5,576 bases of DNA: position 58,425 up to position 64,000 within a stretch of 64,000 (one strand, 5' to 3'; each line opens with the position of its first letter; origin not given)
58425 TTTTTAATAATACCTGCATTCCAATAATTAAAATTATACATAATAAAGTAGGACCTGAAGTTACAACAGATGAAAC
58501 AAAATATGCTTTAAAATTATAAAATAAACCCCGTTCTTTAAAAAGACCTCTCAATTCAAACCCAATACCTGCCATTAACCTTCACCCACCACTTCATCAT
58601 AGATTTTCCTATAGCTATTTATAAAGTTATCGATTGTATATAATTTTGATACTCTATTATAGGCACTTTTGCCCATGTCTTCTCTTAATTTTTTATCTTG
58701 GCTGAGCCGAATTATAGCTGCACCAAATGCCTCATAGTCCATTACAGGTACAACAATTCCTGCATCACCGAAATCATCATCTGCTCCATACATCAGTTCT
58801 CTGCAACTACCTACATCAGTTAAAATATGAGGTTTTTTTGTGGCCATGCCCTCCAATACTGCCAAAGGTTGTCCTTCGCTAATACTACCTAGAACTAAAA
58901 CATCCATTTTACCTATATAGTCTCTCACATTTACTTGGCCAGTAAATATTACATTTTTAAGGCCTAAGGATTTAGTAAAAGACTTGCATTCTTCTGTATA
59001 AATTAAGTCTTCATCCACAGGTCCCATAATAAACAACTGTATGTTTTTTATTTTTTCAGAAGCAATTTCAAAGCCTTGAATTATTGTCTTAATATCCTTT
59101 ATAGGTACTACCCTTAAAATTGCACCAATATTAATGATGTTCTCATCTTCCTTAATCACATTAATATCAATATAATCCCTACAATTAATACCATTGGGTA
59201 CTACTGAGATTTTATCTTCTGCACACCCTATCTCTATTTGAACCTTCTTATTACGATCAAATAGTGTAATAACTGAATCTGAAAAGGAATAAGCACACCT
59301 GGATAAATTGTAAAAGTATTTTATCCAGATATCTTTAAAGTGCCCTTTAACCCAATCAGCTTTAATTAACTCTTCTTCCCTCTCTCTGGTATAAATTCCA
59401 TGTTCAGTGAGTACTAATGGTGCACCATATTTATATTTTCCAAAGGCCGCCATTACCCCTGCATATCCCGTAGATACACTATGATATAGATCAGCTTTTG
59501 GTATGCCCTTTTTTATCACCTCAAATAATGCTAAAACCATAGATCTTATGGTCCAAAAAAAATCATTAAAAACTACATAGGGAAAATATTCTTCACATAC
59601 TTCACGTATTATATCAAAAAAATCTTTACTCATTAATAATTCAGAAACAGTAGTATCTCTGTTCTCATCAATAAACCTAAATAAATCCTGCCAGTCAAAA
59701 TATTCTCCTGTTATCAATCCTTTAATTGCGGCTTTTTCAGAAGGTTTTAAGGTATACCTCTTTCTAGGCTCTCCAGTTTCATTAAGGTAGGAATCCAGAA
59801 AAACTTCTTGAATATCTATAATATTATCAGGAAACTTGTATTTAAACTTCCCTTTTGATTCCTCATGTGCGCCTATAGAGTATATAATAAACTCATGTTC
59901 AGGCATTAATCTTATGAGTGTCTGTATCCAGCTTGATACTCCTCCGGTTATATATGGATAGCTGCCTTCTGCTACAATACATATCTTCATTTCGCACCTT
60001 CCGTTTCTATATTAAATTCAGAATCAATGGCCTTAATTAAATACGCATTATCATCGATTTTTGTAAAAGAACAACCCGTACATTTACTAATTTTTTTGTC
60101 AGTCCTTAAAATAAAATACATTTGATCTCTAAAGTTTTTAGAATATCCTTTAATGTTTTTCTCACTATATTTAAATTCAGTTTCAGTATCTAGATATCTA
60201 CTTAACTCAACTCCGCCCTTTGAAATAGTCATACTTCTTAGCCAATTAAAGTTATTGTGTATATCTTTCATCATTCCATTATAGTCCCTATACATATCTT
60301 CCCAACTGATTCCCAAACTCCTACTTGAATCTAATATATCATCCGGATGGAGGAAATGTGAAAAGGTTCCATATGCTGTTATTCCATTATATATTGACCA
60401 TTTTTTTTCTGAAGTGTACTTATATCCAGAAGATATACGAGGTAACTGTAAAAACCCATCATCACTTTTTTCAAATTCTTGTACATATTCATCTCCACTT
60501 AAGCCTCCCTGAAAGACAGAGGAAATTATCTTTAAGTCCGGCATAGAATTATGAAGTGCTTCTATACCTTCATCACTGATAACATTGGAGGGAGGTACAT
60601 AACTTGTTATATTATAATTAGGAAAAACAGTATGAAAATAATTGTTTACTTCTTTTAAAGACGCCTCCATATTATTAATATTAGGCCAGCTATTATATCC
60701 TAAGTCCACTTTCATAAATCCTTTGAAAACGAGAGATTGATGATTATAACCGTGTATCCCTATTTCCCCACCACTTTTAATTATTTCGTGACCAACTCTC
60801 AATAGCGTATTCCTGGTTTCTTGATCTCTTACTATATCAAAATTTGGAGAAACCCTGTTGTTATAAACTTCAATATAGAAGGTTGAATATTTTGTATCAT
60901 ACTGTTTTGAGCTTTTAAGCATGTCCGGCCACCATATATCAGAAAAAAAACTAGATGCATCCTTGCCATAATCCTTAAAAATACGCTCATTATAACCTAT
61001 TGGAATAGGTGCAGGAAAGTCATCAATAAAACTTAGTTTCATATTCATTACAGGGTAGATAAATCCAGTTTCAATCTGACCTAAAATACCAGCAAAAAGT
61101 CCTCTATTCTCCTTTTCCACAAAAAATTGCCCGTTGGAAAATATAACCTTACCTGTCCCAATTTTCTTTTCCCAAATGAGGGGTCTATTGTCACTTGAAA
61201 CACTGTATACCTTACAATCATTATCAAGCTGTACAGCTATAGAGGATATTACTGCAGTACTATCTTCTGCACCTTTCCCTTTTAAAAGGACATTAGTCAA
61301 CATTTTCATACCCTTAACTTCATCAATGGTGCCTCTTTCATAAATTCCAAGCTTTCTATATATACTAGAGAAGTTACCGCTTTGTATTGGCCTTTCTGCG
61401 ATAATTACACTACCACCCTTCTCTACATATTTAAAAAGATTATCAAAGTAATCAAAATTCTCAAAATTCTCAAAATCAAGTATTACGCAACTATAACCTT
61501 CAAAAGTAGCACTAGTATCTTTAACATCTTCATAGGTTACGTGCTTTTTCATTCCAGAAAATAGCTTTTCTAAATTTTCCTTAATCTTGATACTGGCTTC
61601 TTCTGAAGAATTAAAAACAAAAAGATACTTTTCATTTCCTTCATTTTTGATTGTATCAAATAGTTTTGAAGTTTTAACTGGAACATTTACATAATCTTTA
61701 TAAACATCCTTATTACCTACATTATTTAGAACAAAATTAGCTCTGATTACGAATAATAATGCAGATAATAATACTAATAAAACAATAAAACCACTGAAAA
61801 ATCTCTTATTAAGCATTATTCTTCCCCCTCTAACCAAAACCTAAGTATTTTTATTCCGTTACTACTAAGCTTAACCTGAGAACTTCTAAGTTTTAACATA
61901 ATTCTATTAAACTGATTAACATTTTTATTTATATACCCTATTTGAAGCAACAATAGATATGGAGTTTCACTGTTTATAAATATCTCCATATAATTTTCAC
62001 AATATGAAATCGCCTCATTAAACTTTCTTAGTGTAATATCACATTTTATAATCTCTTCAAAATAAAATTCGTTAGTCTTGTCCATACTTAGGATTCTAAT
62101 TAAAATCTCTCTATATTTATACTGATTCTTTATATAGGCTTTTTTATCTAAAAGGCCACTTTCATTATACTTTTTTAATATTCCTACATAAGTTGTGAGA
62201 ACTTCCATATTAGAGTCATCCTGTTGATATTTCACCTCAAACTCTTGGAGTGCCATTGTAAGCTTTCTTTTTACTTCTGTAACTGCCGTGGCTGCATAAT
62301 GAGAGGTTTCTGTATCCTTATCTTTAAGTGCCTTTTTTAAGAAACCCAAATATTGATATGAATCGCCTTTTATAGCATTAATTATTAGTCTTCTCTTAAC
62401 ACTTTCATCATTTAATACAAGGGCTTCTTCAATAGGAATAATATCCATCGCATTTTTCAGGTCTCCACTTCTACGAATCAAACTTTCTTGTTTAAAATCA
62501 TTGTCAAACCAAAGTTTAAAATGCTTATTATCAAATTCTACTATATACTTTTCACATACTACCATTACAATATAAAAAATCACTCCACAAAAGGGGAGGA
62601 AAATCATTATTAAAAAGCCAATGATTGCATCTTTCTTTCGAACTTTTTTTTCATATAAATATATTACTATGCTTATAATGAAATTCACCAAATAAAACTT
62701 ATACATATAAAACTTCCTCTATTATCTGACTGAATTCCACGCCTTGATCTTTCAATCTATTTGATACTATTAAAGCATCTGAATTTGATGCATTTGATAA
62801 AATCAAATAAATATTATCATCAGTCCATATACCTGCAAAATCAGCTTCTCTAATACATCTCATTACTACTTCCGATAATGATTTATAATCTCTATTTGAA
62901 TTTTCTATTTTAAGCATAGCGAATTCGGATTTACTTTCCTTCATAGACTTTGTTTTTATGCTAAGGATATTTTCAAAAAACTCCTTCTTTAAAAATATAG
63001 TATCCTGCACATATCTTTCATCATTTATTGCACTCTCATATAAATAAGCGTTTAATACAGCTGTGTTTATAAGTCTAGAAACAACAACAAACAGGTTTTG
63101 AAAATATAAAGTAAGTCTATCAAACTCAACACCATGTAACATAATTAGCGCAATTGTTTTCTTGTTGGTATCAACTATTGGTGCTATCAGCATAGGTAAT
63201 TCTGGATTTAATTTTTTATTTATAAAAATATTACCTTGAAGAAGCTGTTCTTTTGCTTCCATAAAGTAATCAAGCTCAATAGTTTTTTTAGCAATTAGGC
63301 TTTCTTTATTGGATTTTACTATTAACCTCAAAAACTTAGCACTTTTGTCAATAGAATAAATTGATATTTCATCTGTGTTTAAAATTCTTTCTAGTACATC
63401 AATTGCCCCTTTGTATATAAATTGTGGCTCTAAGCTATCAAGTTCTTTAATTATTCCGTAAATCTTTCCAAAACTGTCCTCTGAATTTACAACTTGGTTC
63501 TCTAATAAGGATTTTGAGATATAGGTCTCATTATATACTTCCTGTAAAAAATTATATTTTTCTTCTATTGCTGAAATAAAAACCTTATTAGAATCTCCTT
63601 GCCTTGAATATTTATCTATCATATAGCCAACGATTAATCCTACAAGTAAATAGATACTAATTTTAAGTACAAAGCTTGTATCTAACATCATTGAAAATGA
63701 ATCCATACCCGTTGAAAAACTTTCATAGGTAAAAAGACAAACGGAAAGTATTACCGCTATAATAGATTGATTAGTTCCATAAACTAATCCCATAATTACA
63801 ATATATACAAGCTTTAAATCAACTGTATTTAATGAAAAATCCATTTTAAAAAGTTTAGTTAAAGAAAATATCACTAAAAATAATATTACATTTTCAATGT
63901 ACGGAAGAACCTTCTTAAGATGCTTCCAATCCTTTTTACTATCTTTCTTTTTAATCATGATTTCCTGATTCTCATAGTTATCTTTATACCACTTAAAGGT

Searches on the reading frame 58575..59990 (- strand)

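Call 7: search_protein_families(library=pfam, proteins=[window:58575-59990:-], max_evalue=0.01)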
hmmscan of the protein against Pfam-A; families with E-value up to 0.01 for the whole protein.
window:58575-59990:- (471 aa): 5 families
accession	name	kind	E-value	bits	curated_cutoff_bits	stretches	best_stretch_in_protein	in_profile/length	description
PF11997.14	DUF3492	-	3.1e-82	276.8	23.3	1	1-258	1-267/268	Domain of unknown function (DUF3492)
PF00534.26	Glycos_transf_1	-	1.8e-22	80.1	26.4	1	279-446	11-172/172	Glycosyl transferases group 1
PF13692.12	Glyco_trans_1_4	-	9.5e-22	78.2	27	1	285-432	4-142/142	Glycosyl transferases group 1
PF13439.12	Glyco_transf_4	-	2.6e-11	44.3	28.5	1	136-270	45-168/170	Glycosyltransferase Family 4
PF13579.12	Glyco_trans_4_4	-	0.00016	22.5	29.7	1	164-267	70-158/158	Glycosyl transferase 4-like domain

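Call 8: search_protein_families(library=ncbifam, proteins=[window:58575-59990:-], max_evalue=0.01)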
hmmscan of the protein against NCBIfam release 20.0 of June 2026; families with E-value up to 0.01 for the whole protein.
window:58575-59990:- (471 aa): 27 families (the best 25 are shown)
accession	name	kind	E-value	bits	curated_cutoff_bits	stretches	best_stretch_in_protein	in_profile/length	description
NF038011.1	PelF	equivalog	1.2e-113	380.8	100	1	3-464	2-489/489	GT4 family glycosyltransferase PelF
TIGR03088.1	stp2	hypoth_equivalog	1.1e-26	93.8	409.05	1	193-467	108-373/374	TIGR03088 family PEP-CTERM/XrtA system glycosyltransferase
TIGR03999.1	thiol_BshA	equivalog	4.7e-19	68.6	273.7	1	226-468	134-374/375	N-acetyl-alpha-D-glucosaminyl L-malate synthase BshA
NF041876.1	EPS_EpsE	equivalog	4.2e-17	62.5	400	1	255-452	182-381/389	exopolysaccharide biosynthesis GT4 family glycosyltransferase EpsE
NF038255.1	exopoly_VpsD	equivalog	6.1e-14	51.7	300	1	258-468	176-380/381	VpsD family glycosyltransferase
NF041010.1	glycosy_Agl16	equivalog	4e-13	48.9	575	1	234-466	131-350/352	glycosylation protein Agl16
NF047684.1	TeichurnBiosyTuaC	equivalog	4e-12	45.8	550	1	345-468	270-390/391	teichuronic acid biosynthesis protein TuaC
TIGR04063.1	stp3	hypoth_equivalog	8.7e-11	41.3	442.05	1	233-468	154-396/397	TIGR04063 family PEP-CTERM/XrtA system glycosyltransferase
NF038229.1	Glyco4_Geo_Pelo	equivalog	1.6e-10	40.5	400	1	249-468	123-337/338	GPMC system family 4 glycosyltransferase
TIGR02149.1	glgA_Coryne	subfamily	1.7e-09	37.3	302.4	1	160-468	78-391/391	glycogen synthase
NF038298.1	EPS_HpsO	equivalog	4.5e-09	35.6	575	1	279-467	197-387/388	hormogonium polysaccharide biosynthesis glycosyltransferase HpsO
NF050063.1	ProtGlycPglJ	equivalog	1.1e-08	34.7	500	1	234-450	142-350/363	N-acetylgalactosamine-N,N'-diacetylbacillosaminyl-diphospho-undecaprenol 4-alpha-N-acetylgalactosaminyltransferase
NF047880.1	glyco_SdgA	exception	3.4e-08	32.5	800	1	258-452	288-476/488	serine-aspartate repeat adhesin O-glycosyltransferase SdgA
TIGR04157.1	glyco_rSAM_CFB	subfamily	1.2e-07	31.1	400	1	223-464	156-406/406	TIGR04157 family glycosyltransferase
NF050056.1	ProtGlycPglH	equivalog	1.4e-07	31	600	1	224-467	125-353/354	GalNAc-alpha-(1->4)-GalNAc-alpha-(1->3)-diNAcBac-PP-undecaprenol alpha-1,4-N-acetyl-D-galactosaminyltransferase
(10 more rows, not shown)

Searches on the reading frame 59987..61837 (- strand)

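Call 7: search_protein_families(library=pfam, proteins=[window:59987-61837:-], max_evalue=0.01)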
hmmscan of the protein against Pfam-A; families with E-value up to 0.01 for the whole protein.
window:59987-61837:- (616 aa): 3 families
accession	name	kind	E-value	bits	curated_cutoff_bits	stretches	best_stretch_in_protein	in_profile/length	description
PF09960.14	DUF2194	-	2.8e-147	492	30.4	1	20-600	1-582/582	Uncharacterised protein conserved in bacteria (DUF2194)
PF10096.14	DUF2334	-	4.1e-06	27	26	1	312-500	27-190/203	Uncharacterized protein conserved in bacteria (DUF2334)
PF01522.26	Polysacc_deac_1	-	0.0021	18.5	23.1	1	302-425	20-113/124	Polysaccharide deacetylase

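Call 8: search_protein_families(library=ncbifam, proteins=[window:59987-61837:-], max_evalue=0.01)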
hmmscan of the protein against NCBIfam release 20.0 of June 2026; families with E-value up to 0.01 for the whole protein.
window:59987-61837:- (616 aa): 0 families

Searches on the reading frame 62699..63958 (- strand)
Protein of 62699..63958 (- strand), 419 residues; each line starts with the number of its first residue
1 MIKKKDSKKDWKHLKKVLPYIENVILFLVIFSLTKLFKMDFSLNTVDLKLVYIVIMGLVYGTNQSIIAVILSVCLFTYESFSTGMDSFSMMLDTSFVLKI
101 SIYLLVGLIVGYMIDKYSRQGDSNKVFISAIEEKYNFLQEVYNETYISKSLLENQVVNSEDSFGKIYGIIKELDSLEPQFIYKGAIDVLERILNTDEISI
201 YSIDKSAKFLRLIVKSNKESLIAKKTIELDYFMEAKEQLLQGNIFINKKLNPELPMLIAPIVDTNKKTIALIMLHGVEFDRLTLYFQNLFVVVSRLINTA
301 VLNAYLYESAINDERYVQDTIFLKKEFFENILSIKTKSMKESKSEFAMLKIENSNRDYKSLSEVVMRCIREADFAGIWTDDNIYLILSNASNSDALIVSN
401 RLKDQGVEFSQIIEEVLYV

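Call 7: search_protein_families(library=pfam, proteins=[window:62699-63958:-], max_evalue=0.01)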
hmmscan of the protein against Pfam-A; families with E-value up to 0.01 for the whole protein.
window:62699-63958:- (419 aa): 1 family
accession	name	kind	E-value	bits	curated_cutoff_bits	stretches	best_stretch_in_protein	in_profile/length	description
PF13493.11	DUF4118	-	7.3e-05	22.9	28.4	1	27-121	8-101/107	Domain of unknown function (DUF4118)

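Call 8: search_protein_families(library=ncbifam, proteins=[window:62699-63958:-], max_evalue=0.01)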
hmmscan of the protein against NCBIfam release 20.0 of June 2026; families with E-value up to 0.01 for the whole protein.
window:62699-63958:- (419 aa): 1 family
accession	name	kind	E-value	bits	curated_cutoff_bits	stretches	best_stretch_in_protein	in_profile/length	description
NF007793.0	PRK10490.1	equivalog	8.5e-06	24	1123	1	18-114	400-495/895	two-component system sensor histidine kinase KdpD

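Call 51: search_solved_structures(query=window:62699-63958:-, max_evalue=1, show_alignments=1)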
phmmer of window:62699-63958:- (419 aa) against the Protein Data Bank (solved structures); distinct sequences matched with E-value up to 1: 1.
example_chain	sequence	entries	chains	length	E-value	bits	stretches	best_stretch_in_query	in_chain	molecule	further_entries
2ksf_A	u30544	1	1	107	0.0044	19.7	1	32-113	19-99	Sensor protein kdpD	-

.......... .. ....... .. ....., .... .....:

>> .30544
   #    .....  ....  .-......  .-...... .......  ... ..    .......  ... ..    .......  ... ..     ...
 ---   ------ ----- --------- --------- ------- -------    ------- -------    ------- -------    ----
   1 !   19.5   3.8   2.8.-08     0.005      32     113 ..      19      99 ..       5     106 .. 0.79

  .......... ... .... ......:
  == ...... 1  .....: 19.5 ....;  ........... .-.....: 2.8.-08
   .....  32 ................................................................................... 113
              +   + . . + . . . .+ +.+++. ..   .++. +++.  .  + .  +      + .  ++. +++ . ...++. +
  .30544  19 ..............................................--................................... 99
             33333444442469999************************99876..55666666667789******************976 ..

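Call 81: search_solved_structures(query=A5, max_evalue=10, show_alignments=2)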
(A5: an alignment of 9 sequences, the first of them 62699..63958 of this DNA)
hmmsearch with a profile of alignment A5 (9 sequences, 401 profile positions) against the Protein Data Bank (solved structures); distinct sequences matched with E-value up to 10: 2.
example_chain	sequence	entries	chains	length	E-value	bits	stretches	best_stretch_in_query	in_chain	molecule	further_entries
2ksf_A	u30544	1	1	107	0.045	16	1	12-95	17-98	Sensor protein kdpD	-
7e6g_A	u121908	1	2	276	1.6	10.9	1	342-390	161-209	Putative GGDEF domain protein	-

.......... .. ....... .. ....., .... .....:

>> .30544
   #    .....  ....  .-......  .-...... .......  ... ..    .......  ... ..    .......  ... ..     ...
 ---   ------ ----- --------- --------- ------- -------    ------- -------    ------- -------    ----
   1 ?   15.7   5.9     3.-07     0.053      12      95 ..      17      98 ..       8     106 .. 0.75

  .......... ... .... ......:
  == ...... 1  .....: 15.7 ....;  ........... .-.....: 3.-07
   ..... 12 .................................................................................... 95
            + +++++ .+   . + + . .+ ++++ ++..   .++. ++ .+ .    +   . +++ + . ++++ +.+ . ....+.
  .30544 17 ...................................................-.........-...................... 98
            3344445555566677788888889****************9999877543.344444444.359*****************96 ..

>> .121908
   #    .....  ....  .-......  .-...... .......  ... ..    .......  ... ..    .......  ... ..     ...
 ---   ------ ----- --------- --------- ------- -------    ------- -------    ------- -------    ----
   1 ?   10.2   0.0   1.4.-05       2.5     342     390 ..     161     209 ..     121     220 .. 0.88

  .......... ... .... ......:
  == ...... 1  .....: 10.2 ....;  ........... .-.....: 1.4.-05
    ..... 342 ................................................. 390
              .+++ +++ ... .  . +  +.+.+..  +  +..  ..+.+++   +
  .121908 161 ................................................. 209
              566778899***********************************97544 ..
